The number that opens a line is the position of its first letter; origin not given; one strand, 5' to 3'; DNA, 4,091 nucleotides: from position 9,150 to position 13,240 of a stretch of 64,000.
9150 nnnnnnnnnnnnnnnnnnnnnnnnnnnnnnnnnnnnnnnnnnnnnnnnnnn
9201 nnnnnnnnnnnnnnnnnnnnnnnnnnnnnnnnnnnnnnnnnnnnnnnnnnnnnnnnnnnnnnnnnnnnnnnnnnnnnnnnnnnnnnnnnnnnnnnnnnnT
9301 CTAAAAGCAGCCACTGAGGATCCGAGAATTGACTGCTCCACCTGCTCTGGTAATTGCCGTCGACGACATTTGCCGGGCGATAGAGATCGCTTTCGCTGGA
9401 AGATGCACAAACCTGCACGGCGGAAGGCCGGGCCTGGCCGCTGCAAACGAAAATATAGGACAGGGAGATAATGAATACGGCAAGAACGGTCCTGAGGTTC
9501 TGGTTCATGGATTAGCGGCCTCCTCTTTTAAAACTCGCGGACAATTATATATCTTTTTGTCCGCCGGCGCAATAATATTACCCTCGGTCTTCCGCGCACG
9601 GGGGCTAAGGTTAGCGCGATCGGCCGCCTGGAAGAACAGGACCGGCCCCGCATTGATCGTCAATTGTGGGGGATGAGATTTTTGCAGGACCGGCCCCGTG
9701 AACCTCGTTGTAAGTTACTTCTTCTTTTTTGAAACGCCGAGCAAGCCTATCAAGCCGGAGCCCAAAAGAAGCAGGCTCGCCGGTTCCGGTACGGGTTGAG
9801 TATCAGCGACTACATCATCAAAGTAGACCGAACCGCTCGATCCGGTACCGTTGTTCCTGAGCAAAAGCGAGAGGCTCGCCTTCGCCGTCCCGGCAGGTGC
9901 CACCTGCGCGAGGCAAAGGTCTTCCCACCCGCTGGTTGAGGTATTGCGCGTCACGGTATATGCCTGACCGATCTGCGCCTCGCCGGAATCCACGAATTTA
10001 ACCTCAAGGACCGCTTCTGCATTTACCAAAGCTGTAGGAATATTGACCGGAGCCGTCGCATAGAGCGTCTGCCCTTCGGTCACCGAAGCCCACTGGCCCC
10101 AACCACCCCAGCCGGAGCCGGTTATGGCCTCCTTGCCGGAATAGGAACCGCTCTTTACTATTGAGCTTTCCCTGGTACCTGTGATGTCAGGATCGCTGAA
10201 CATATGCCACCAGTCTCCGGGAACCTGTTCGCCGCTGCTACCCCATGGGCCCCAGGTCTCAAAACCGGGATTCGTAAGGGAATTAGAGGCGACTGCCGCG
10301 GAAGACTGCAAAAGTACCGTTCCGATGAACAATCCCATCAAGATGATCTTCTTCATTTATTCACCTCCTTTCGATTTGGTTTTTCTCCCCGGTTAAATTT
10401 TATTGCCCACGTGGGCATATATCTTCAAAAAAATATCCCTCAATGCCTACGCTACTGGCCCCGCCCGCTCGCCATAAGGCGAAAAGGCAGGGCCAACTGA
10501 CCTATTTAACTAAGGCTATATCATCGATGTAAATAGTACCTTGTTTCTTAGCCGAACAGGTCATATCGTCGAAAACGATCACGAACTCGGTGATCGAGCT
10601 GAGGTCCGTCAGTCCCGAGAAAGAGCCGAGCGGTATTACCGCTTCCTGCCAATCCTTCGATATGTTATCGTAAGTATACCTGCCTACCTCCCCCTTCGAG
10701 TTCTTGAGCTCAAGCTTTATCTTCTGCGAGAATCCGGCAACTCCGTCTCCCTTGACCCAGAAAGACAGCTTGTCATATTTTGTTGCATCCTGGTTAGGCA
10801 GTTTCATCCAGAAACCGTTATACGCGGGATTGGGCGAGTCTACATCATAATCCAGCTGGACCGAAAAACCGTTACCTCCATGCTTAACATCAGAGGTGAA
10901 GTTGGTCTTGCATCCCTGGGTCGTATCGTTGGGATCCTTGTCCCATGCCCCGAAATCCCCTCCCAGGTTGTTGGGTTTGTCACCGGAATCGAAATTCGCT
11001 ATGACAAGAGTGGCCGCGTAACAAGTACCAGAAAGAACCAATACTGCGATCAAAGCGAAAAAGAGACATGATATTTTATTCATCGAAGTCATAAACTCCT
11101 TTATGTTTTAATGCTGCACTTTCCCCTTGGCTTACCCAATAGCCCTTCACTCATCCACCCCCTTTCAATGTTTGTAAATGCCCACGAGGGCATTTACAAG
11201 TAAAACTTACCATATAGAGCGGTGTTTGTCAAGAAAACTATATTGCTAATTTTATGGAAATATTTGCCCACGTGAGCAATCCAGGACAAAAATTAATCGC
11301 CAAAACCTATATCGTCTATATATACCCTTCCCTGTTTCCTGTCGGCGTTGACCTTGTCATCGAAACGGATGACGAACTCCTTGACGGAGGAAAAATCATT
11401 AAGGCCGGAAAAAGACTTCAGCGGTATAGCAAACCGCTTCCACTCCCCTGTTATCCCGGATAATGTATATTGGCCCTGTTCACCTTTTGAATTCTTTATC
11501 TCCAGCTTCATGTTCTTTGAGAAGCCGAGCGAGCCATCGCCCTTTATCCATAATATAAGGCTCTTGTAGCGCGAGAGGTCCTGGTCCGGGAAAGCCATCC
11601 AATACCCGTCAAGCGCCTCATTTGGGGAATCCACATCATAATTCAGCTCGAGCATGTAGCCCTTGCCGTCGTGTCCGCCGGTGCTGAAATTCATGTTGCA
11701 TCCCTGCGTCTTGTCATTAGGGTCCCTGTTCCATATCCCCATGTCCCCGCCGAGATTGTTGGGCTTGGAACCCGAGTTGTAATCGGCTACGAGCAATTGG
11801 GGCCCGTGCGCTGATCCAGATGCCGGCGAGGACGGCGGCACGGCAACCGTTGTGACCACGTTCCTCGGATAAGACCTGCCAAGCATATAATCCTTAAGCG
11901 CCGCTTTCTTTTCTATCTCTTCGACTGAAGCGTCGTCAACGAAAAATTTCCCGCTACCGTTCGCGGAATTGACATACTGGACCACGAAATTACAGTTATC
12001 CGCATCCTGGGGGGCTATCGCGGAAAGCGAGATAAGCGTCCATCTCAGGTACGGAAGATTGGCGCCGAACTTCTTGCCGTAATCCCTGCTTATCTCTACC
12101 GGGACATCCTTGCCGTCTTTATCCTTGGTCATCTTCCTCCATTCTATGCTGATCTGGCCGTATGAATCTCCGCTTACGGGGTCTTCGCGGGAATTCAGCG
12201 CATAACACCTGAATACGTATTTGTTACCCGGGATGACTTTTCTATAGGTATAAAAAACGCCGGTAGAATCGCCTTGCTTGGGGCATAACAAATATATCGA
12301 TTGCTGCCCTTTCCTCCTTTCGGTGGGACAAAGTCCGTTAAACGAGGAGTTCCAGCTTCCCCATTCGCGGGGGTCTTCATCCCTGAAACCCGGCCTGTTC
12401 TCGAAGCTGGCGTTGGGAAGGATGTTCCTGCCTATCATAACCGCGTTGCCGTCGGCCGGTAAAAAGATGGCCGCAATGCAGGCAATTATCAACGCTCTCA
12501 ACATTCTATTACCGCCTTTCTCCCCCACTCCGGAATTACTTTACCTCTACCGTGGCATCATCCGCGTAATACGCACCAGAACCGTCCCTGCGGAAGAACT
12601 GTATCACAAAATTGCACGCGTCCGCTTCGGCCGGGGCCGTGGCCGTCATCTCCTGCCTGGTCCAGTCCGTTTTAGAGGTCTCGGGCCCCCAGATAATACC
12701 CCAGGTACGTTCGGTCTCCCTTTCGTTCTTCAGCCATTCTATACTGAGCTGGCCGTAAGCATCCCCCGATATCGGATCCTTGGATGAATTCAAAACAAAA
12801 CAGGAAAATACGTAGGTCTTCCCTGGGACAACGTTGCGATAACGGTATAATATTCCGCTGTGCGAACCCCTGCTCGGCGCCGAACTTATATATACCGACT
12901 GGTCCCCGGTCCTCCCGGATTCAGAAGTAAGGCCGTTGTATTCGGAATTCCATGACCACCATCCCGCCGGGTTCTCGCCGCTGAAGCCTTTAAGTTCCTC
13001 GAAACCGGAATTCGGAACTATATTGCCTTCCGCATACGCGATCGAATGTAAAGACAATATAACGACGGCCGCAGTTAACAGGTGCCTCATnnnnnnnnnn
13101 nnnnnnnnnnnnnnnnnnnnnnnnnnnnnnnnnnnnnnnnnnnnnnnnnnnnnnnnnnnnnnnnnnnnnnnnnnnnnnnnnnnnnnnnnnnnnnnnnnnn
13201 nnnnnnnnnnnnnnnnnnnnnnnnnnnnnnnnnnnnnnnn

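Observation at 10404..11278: Recurrent CACGTG-centred palindrome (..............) in promoter/leader regions of the secreted CBM-like genes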

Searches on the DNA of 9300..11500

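Call 36: search_rna_families(source=window, start=9300, end=11500, threshold=evalue, max_evalue=1)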
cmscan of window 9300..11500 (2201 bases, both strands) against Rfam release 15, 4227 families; matches with E-value up to 1: 0.
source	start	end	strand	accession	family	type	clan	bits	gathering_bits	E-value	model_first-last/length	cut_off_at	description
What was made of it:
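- On cis-regulatory leader RNA (known Rfam family or structured 5' UTR element): There were no Rfam matches at E <= 1 in 9300-11500 on either strand (call 36).
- There is no Rfam match (call 36).
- Tried and rejected: (5) The Rfam search was empty (call 36).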

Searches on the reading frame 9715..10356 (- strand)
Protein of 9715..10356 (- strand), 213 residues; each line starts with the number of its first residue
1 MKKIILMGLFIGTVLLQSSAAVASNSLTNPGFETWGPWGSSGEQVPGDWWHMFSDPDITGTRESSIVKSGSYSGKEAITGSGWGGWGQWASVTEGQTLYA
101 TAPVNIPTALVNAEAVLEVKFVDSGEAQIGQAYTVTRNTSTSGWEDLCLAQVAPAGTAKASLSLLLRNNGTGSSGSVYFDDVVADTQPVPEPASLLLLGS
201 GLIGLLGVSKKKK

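Call 8: search_protein_families(library=pfam, proteins=[window:9715-10356:-], max_evalue=0.01)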
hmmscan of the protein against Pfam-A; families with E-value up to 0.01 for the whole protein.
window:9715-10356:- (213 aa): 1 family
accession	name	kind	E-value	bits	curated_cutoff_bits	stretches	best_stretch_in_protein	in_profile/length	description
PF07589.16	PEP-CTERM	-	1.4e-06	28.6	20.7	1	188-210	1-23/24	PEP-CTERM motif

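Call 58: find_related_loci(query=A4, collection=metagenome_contigs, flank=5000)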
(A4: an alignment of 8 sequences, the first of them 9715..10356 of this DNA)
Query A4 (213 aa) in metagenome_contigs; peptide patterns used: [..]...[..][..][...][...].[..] (x = any residue, [..] = any of these).
600 stretches matched a pattern (row limit reached: there are more); 68 encode a relative of the query (tblastn E <= 1e-3); 68 distinct loci.
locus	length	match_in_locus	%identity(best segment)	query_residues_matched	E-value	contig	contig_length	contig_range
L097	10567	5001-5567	34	1-193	8e-19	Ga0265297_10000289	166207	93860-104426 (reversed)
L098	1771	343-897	29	1-193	6e-9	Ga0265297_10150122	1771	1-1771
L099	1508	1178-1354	42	157-213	9e-9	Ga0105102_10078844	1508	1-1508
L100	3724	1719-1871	51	157-205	2e-7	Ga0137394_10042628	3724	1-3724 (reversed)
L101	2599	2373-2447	72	188-212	3e-7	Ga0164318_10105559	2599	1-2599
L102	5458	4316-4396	67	187-213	1e-6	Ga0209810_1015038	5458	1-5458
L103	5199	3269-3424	46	165-213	1e-6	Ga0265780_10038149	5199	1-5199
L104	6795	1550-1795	40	130-212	1e-6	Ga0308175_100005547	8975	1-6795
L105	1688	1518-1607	60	184-213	1e-6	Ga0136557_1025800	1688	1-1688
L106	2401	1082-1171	57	183-212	2e-6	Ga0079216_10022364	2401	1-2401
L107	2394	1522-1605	61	185-212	3e-6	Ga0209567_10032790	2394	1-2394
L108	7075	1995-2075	59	186-212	4e-6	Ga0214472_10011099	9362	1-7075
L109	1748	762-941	44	153-212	3e-6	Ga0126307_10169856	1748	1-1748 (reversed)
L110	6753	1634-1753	40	173-212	3e-6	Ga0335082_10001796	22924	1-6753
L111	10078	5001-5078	54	187-212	5e-6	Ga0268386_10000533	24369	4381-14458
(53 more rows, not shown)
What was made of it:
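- Tried and rejected: (2) The metagenome_contigs scan with a PEP-CTERM protein alignment (call 58) chose the generic PEP-CTERM peptide as its pattern.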

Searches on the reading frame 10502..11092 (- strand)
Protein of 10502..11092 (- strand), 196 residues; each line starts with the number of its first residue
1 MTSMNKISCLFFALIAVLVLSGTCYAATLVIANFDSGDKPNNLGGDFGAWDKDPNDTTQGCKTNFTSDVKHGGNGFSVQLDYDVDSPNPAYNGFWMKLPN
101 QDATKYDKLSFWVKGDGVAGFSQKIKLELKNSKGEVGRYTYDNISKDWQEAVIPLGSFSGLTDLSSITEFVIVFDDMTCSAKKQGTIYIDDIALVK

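Call 8: search_protein_families(library=pfam, proteins=[window:10502-11092:-], max_evalue=0.01)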
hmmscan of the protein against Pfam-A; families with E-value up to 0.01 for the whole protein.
window:10502-11092:- (196 aa): 1 family
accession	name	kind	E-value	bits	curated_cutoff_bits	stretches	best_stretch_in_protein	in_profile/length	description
PF03425.19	CBM_11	-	1.7e-08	35.2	27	1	57-164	33-141/182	Carbohydrate binding domain (family 11)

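Call 9: find_encoding_contigs(protein=window:10502-11092:-, flank=10000, max_places=6)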
Protein window:10502-11092:- (196 aa): 1 contig read that carries it; 1 place shown.
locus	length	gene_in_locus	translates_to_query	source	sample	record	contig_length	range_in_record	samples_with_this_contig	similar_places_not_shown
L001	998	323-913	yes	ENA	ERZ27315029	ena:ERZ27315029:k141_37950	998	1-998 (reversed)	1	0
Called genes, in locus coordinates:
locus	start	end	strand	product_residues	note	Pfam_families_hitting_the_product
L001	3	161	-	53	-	?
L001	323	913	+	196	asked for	PF03425:CBM_11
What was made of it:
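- Tried and rejected: (3) The exact-protein look-up of the CBM11 gene found only a 998-bp contig (call 9).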

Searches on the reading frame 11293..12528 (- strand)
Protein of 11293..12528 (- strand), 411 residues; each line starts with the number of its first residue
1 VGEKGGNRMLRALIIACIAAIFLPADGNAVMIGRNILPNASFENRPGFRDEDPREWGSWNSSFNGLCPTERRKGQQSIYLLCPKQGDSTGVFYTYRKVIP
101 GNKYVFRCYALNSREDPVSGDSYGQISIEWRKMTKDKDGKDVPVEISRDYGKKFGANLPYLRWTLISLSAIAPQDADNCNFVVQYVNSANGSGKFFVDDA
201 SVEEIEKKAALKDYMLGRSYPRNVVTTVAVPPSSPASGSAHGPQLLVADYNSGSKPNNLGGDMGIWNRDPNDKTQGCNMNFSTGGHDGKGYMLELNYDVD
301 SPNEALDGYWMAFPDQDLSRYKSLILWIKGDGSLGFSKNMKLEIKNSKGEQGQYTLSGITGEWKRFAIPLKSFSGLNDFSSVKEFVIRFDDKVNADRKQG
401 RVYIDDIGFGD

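Call 8: search_protein_families(library=pfam, proteins=[window:11293-12528:-], max_evalue=0.01)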
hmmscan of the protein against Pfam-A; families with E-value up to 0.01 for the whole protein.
window:11293-12528:- (411 aa): 1 family
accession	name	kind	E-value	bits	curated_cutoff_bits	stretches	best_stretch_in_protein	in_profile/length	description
PF03425.19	CBM_11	-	1.7e-06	28.7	27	1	246-379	14-141/182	Carbohydrate binding domain (family 11)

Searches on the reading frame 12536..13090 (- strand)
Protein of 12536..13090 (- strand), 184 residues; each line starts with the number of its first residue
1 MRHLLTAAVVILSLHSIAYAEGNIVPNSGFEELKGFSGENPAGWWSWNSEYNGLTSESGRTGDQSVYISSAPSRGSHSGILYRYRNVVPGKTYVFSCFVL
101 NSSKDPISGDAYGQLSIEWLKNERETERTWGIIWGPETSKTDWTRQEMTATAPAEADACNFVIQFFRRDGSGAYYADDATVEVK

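Call 8: search_protein_families(library=pfam, proteins=[window:12536-13090:-], max_evalue=0.01)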
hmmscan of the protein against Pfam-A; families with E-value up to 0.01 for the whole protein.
window:12536-13090:- (184 aa): 1 family
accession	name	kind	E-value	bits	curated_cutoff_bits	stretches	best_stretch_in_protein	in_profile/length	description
PF02018.23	CBM_4_9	-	1.7e-10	41.9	25.9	1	23-164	2-130/136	Carbohydrate binding domain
